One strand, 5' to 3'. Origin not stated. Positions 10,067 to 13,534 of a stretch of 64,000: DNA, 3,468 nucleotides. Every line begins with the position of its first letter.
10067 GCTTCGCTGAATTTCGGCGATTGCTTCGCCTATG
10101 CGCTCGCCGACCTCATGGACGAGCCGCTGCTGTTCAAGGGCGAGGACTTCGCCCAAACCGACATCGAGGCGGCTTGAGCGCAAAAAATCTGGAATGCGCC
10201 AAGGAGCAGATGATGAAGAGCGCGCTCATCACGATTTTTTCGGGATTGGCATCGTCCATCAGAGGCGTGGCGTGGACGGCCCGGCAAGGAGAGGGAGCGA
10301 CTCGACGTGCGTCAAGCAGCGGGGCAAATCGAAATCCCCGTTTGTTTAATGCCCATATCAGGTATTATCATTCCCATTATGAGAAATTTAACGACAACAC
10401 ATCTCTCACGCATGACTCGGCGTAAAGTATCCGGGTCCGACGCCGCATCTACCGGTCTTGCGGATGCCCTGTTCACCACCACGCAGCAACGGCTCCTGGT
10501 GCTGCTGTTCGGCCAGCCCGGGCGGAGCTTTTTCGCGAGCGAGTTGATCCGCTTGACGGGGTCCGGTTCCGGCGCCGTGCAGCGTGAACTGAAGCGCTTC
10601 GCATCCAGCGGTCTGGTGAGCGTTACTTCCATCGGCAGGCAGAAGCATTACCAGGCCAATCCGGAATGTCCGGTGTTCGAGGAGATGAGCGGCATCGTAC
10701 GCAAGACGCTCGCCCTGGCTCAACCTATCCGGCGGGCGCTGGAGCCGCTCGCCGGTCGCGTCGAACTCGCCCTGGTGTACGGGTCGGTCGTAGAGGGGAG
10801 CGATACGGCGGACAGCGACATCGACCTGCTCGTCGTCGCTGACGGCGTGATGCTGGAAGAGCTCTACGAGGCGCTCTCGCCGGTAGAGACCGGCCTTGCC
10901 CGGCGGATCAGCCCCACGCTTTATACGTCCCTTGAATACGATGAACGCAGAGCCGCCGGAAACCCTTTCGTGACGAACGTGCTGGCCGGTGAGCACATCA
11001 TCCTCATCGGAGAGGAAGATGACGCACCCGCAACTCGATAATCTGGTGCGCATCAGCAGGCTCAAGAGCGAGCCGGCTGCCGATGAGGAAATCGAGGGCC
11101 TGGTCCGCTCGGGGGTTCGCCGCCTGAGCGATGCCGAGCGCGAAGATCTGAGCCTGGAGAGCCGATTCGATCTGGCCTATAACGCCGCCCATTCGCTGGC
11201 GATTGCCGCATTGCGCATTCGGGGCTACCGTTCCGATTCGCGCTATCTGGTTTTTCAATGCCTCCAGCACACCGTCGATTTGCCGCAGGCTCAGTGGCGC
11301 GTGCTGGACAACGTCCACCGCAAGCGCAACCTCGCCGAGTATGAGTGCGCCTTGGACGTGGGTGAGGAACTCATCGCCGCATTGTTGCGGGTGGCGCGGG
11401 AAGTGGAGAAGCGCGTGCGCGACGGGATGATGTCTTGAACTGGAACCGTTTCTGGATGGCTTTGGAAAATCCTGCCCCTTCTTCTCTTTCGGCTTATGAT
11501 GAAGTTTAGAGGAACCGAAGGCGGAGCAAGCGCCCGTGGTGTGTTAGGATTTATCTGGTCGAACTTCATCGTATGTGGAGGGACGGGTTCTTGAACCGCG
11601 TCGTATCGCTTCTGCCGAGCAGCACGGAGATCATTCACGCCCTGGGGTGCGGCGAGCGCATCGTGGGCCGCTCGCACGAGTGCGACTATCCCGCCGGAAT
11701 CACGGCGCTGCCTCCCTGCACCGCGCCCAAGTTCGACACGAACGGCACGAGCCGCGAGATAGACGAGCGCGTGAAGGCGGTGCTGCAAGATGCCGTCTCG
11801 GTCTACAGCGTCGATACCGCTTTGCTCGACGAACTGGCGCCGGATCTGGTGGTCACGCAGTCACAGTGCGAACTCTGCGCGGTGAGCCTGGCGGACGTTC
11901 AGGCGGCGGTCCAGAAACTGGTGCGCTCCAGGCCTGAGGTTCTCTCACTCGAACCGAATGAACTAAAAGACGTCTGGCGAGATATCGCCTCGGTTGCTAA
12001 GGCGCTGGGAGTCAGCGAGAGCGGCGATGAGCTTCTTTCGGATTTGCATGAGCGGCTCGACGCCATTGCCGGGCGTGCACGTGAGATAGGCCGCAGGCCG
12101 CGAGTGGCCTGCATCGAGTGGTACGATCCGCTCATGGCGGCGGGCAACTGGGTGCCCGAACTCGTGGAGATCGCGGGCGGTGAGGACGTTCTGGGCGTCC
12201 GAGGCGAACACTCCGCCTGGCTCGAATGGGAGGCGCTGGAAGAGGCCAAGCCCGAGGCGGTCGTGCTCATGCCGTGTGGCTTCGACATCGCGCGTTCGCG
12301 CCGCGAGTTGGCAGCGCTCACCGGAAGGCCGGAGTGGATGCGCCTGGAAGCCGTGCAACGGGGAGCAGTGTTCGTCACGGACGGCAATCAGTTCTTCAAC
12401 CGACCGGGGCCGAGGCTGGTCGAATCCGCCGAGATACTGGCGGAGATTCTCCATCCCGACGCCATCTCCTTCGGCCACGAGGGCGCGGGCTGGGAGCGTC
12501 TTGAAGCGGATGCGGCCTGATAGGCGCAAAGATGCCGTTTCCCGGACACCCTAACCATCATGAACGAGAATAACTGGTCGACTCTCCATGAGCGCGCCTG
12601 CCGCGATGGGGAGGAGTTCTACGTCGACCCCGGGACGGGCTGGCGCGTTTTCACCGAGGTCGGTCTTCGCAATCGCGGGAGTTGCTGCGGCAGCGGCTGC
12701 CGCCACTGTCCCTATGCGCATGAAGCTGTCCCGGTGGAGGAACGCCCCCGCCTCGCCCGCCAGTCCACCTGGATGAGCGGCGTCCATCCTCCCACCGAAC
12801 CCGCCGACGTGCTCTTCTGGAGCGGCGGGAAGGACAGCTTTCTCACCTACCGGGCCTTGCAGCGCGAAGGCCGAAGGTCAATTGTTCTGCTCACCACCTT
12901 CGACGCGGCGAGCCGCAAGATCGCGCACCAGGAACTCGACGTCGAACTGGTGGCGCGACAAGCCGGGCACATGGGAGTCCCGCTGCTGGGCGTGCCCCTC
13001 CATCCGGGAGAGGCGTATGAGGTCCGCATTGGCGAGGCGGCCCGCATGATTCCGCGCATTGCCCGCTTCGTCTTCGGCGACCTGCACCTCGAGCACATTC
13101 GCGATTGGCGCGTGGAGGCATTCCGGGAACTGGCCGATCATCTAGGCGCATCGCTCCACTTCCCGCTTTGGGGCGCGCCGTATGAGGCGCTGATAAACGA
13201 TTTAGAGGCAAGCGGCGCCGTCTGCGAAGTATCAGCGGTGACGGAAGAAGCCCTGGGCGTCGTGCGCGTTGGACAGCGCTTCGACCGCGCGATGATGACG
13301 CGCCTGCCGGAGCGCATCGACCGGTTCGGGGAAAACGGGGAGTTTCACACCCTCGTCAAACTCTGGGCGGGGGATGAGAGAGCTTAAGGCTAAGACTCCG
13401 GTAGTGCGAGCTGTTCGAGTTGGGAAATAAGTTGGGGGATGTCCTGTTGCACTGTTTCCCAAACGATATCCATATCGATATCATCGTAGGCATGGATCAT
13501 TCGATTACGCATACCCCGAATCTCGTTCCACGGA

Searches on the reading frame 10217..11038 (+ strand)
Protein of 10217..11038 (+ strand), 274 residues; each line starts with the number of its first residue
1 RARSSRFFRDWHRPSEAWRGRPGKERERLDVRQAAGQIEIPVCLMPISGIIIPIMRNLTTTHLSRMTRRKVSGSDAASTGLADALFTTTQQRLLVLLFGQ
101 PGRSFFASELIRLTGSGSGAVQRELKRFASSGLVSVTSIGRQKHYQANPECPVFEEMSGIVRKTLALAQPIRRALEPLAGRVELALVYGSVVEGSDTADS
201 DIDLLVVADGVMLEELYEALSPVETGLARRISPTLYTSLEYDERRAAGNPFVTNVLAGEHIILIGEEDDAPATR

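Call 51: search_protein_families(library=pfam, proteins=[window:10217-11038:+], max_evalue=0.00001)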
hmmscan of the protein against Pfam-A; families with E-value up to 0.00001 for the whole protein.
window:10217-11038:+ (274 aa): 1 family
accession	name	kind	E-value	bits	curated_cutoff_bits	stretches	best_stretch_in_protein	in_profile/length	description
PF18765.7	Polbeta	-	3.8e-06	27.4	26.9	1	181-218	12-50/93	Polymerase beta, Nucleotidyltransferase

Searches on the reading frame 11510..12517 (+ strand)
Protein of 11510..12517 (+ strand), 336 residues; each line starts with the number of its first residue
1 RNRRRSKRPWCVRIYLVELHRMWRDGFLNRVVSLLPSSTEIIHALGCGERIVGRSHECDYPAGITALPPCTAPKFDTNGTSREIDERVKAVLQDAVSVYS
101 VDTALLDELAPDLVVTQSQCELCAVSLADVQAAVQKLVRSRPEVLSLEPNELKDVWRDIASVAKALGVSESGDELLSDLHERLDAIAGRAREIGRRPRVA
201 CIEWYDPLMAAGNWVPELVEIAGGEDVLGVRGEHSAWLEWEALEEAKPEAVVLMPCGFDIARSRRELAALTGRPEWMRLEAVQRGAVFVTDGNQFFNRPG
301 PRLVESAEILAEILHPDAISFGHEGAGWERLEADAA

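Call 59: search_protein_families(library=pfam, proteins=[window:11510-12517:+], max_evalue=0.00001)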
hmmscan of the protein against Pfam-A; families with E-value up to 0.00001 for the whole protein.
window:11510-12517:+ (336 aa): 1 family
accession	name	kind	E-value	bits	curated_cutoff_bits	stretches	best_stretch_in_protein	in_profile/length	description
PF01497.23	Peripla_BP_2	-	4.4e-21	75.8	27.5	1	31-291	1-232/235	Periplasmic binding protein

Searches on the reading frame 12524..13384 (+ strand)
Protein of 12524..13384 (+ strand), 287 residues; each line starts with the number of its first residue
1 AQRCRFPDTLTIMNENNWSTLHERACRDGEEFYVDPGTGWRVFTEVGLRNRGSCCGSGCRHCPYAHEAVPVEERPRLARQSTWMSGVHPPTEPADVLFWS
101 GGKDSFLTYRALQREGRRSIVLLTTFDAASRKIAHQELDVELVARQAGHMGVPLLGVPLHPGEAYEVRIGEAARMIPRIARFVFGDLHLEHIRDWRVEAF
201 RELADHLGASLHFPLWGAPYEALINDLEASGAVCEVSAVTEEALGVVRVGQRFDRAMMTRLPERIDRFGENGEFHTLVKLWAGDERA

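Call 59: search_protein_families(library=pfam, proteins=[window:12524-13384:+], max_evalue=0.00001)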
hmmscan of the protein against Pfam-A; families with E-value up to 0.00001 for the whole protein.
window:12524-13384:+ (287 aa): 2 families
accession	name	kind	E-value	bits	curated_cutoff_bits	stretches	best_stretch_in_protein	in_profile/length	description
PF17653.6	DUF5522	-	2.2e-20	72.9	25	1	22-67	2-47/48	Family of unknown function (DUF5522)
PF01902.24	Diphthami_syn_2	-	3.1e-15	56.7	23.2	1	97-278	5-186/219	Diphthamide synthase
